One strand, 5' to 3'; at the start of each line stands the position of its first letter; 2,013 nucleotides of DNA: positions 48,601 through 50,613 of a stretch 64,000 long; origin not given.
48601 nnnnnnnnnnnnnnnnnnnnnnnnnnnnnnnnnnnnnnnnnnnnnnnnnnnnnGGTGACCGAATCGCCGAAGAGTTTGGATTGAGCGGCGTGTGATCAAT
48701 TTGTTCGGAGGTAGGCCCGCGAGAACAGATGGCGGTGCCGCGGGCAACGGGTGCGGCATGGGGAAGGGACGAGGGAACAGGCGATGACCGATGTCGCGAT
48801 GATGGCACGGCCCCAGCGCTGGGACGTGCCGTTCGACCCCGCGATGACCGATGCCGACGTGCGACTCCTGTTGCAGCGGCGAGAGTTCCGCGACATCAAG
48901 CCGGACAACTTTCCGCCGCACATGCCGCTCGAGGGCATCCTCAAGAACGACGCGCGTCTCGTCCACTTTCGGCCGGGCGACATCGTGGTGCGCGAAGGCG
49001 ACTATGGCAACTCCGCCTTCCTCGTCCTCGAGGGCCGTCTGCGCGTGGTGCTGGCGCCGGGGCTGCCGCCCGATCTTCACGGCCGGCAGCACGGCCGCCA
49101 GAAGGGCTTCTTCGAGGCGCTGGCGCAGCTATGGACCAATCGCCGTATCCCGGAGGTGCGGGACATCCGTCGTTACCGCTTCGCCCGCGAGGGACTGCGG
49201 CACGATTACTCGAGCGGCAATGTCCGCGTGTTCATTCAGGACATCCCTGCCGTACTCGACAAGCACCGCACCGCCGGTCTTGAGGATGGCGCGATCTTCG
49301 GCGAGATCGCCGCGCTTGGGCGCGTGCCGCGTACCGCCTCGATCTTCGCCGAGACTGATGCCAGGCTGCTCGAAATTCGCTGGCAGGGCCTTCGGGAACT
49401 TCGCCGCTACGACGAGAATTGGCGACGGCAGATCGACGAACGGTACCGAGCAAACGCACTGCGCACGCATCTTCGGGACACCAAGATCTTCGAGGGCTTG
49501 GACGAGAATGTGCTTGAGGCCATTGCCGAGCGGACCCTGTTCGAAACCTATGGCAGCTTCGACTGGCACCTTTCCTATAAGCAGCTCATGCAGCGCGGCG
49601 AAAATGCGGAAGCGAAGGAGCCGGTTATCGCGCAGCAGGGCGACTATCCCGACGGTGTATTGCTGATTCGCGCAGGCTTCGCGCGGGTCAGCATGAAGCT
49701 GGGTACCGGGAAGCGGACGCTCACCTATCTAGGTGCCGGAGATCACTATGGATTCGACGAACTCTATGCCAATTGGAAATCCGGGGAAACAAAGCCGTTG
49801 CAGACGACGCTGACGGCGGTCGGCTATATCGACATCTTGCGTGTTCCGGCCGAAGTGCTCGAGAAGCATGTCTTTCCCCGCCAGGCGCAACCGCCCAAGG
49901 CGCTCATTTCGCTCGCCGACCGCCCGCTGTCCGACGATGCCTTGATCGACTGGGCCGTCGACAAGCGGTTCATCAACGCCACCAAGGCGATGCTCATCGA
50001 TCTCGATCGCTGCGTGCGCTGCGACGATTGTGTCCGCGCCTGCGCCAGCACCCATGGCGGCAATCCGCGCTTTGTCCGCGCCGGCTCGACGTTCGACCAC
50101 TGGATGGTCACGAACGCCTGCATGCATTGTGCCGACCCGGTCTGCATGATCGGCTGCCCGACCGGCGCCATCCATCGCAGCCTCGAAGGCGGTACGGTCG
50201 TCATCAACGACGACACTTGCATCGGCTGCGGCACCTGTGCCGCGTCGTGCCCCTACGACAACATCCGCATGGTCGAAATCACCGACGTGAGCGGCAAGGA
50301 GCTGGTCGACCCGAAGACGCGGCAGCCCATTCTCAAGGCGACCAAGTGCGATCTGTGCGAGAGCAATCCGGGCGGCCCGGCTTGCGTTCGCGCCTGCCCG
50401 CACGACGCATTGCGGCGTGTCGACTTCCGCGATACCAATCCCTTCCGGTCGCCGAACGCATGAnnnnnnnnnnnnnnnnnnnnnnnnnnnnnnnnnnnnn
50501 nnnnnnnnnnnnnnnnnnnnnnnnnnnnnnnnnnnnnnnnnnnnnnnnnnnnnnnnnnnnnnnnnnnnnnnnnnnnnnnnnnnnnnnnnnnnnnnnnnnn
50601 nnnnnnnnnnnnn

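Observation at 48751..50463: Cyclic-nucleotide-binding domains fused to a four-cluster Fe-S electron-transfer module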

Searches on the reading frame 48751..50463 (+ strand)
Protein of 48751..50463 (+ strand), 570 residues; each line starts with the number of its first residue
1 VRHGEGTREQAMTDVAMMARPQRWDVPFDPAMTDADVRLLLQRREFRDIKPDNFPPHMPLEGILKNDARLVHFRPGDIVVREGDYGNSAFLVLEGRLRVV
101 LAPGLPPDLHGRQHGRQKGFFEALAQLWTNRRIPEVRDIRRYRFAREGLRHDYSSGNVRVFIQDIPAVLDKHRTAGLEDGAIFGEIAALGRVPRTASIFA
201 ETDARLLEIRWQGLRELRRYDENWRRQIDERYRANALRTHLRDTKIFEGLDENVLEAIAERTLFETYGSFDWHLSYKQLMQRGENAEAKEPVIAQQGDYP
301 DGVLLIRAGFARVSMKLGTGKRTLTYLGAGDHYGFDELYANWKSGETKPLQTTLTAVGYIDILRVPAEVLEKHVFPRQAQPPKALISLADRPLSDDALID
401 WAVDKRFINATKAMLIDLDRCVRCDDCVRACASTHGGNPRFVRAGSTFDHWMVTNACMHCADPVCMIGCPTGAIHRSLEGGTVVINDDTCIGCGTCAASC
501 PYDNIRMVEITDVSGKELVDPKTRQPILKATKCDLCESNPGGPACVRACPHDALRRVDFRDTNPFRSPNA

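Call 3: search_protein_families(library=pfam, proteins=[window:48751-50463:+], max_evalue=0.01)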
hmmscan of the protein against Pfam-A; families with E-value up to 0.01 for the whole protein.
window:48751-50463:+ (570 aa): 13 families
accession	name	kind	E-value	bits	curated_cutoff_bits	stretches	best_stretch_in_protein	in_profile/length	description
PF00027.35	cNMP_binding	-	1.9e-23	82.7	27.5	3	173-218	41-86/89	Cyclic nucleotide-binding domain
PF12838.12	Fer4_7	-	1.3e-12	48.4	27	3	457-503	2-51/52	4Fe-4S dicluster domain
PF12837.12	Fer4_6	-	2.7e-11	43.3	25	2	483-504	2-23/24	4Fe-4S binding domain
PF13237.11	Fer4_10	-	8.8e-11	42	25.5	2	483-550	2-53/53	4Fe-4S dicluster domain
PF13187.11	Fer4_9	-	2.5e-10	40.7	27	2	456-503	1-50/52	4Fe-4S dicluster domain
PF12797.12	Fer4_2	-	4.9e-10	39.1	24.5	2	483-502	3-22/22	4Fe-4S binding domain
PF00037.32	Fer4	-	2.8e-09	36.8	21.1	1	483-505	1-23/24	4Fe-4S binding domain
PF13247.11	Fer4_11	-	6.2e-09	36.4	26.2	1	451-554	4-95/100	4Fe-4S dicluster domain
PF14697.11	Fer4_21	-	2.3e-06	28.1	35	2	455-507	6-59/59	4Fe-4S dicluster domain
PF25160.1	LdpA_Fe-S-bd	-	5.3e-06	26.6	27.6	1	459-509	4-47/49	LdpA Fe-S cluster-binding domain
PF13484.11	Fer4_16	-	7e-06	27.2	30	0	490-551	2-65/66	4Fe-4S double cluster binding domain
PF12800.12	Fer4_4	-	0.0025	18.5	24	1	488-503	2-17/17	4Fe-4S binding domain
PF13183.11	Fer4_8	-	0.0027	18.6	27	0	488-552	3-67/68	4Fe-4S dicluster domain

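Call 4: search_protein_families(library=ncbifam, proteins=[window:48751-50463:+], max_evalue=0.01)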
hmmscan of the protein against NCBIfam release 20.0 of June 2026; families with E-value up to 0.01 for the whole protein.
window:48751-50463:+ (570 aa): 77 families (the best 25 are shown)
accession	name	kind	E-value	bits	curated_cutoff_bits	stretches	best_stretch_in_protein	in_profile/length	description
NF009408.0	PRK12769.1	equivalog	7.7e-19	67.3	1003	1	415-558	6-146/659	formate-dependent uric acid utilization protein AegA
TIGR02951.1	DMSO_dmsB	equivalog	3.9e-18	66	214.1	1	451-555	58-149/161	DMSO/selenate family reductase complex B subunit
NF007658.0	PRK10330.1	equivalog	1.6e-16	60.3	260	1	414-559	5-157/181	electron transport protein HydN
NF045797.1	DsrO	equivalog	2.9e-15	56.3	200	1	412-551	44-195/235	sulfate reduction electron transfer complex DsrMKJOP subunit DsrO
NF008134.0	PRK10882.1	equivalog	4.4e-15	55.6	263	1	453-554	109-203/329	hydrogenase 2 operon protein HybA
NF045766.1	PhenlGlyoxDHPadI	equivalog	2.2e-14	53.1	700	1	410-556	3-135/443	NADH-dependent phenylglyoxylate dehydrogenase subunit beta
TIGR03149.1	cyt_nit_nrfC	equivalog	2e-13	50.2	377.6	1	405-563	32-188/225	cytochrome c nitrite reductase Fe-S protein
TIGR01582.1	FDH-beta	equivalog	4e-13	49.1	334.7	1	450-555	85-178/283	formate dehydrogenase subunit beta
NF009451.0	PRK12809.1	equivalog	5.7e-13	48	1154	1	415-559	6-139/639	formate-dependent uric acid utilization protein YgfT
NF038355.1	FDH3_beta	equivalog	1.3e-12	48.1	240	1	414-506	5-102/180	formate dehydrogenase FDH3 subunit beta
NF041715.1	arsenate_red_ArrB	equivalog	1.3e-11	44.5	450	1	413-508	4-107/233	arsenate respiratory reductase iron-sulfur subunit ArrB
TIGR04105.1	FeFe_hydrog_B1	subfamily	2.6e-11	42.8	450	1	449-554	105-205/462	monomeric [FeFe] hydrogenase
TIGR03478.1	DMSO_red_II_bet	subfamily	2.9e-11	42.8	480.7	1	451-519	125-193/321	DMSO reductase family type II enzyme, iron-sulfur subunit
NF042979.1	EthbenzDh_ebdB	equivalog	1.2e-10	40.9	740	1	452-518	148-214/354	ethylbenzene dehydrogenase subunit beta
NF007382.0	PRK09898.1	equivalog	2.2e-10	40.4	213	1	447-561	113-205/208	ferredoxin-like protein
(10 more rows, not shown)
